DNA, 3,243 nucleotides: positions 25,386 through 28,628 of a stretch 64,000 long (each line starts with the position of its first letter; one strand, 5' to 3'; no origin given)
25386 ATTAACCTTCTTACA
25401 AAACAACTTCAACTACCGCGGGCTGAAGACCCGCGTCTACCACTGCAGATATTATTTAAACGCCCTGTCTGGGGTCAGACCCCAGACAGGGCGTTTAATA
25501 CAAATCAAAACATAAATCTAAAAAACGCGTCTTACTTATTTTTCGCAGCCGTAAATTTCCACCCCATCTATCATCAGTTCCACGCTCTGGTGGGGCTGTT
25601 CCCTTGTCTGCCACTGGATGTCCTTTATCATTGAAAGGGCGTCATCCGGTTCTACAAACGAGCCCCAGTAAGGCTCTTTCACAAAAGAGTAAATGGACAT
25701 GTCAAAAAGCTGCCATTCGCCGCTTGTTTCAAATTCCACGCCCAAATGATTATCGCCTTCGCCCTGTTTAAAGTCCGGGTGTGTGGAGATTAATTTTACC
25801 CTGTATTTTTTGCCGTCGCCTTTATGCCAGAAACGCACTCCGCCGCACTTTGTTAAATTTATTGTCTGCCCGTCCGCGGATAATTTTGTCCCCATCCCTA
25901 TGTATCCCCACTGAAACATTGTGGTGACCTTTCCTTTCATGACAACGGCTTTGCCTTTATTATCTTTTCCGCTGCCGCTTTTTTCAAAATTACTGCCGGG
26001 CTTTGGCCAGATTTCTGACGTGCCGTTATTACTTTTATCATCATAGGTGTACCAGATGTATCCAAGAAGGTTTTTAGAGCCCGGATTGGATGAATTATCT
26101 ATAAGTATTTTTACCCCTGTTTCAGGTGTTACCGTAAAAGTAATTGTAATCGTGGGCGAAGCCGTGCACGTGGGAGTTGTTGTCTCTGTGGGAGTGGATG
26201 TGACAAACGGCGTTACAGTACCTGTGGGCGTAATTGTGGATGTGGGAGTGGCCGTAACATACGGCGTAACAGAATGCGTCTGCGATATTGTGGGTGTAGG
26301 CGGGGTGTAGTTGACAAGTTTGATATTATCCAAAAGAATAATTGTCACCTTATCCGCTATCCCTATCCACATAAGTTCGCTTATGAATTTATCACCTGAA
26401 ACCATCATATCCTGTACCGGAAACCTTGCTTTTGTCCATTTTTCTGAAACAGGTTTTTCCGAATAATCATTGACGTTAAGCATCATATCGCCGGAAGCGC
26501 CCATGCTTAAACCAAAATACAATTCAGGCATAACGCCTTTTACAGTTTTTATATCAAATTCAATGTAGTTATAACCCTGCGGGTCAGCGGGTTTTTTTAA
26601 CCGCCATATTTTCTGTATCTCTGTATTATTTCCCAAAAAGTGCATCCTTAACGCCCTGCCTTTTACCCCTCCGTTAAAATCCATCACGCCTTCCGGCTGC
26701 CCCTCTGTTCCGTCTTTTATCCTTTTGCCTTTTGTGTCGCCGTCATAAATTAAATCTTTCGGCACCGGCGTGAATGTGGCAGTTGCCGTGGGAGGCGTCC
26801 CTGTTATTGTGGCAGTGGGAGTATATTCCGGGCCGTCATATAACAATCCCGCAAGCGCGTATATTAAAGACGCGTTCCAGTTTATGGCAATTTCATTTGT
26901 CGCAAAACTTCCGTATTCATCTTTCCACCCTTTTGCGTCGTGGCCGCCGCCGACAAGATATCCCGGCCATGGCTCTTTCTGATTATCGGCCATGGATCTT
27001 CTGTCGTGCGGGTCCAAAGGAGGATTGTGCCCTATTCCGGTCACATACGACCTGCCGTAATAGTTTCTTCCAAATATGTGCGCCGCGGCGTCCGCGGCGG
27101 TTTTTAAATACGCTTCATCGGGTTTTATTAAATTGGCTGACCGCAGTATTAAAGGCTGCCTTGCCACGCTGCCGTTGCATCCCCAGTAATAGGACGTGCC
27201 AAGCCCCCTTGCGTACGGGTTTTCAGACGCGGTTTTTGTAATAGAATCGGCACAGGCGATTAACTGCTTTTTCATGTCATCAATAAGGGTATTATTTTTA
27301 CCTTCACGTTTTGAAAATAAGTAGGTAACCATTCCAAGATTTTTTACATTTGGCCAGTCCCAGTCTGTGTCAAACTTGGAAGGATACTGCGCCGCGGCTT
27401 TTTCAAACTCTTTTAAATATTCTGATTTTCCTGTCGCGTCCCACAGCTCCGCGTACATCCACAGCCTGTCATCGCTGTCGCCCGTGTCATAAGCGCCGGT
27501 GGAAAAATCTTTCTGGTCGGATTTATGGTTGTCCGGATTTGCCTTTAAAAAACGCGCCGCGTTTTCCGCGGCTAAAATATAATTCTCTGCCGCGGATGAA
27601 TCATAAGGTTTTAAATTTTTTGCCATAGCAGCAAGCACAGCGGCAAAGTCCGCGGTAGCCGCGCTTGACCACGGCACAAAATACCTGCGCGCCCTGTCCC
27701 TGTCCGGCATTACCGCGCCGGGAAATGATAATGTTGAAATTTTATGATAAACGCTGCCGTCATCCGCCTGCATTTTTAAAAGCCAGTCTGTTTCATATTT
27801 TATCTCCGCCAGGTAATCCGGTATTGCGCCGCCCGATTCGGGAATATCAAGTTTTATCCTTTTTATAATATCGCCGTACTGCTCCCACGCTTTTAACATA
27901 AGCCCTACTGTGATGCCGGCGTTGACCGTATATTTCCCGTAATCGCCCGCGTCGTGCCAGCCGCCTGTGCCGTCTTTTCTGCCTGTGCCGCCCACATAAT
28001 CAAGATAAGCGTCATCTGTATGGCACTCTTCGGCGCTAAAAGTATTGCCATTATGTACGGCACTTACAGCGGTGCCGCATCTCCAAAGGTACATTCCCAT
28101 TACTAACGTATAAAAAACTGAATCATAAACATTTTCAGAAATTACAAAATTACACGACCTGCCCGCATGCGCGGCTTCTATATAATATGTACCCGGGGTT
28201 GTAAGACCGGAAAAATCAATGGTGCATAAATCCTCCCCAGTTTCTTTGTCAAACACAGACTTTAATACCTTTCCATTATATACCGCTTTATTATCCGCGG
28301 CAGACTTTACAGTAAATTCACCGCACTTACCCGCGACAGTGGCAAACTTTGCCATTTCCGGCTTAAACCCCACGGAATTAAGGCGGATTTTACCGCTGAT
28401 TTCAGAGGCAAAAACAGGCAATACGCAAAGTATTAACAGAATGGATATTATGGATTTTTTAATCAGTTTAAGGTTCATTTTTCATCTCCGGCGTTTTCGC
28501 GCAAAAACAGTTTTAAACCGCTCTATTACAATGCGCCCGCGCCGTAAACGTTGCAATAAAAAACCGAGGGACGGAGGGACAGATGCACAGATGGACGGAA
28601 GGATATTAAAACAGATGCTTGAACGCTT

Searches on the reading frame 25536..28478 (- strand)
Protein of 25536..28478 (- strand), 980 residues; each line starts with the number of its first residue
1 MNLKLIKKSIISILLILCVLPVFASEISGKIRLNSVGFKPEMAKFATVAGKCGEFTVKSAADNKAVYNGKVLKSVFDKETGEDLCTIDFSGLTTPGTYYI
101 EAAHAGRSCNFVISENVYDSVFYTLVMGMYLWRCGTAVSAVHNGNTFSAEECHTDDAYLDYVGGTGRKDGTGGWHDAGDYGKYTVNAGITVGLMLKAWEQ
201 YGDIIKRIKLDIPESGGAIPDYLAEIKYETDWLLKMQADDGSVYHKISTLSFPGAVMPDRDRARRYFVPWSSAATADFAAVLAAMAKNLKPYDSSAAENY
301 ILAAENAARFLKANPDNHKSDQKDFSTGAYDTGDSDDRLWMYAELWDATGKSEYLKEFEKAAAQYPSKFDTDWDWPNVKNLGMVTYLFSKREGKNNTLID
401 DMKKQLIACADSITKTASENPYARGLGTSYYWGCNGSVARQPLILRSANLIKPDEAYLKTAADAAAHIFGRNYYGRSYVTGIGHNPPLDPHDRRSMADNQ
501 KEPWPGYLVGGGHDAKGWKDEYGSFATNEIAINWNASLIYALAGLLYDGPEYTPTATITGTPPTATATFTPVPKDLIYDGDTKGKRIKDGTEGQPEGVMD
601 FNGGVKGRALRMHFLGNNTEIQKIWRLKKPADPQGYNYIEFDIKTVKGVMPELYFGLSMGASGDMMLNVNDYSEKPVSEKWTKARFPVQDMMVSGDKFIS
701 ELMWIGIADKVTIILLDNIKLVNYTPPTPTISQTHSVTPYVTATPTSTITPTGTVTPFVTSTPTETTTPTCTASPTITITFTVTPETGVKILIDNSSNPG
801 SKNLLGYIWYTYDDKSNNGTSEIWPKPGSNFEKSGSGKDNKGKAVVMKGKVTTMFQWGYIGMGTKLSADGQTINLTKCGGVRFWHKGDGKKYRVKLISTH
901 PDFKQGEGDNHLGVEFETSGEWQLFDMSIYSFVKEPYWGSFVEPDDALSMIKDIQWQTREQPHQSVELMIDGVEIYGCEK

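Call 53: search_protein_families(library=pfam, proteins=[window:25536-28478:-], max_evalue=0.001)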
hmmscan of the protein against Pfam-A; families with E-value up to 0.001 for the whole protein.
window:25536-28478:- (980 aa): 3 families
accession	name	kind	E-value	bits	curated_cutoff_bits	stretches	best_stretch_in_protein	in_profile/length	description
PF00759.25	Glyco_hydro_9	-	2.6e-78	264.7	27.7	1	118-542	1-444/444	Glycosyl hydrolase family 9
PF02927.20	CelD_N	-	1.5e-18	67.7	24.6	1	29-105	4-84/86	Cellulase N-terminal ig-like domain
PF08547.18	CIA30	-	1.8e-05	25.3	24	1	809-954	12-141/157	Complex I intermediate-associated protein 30 (CIA30)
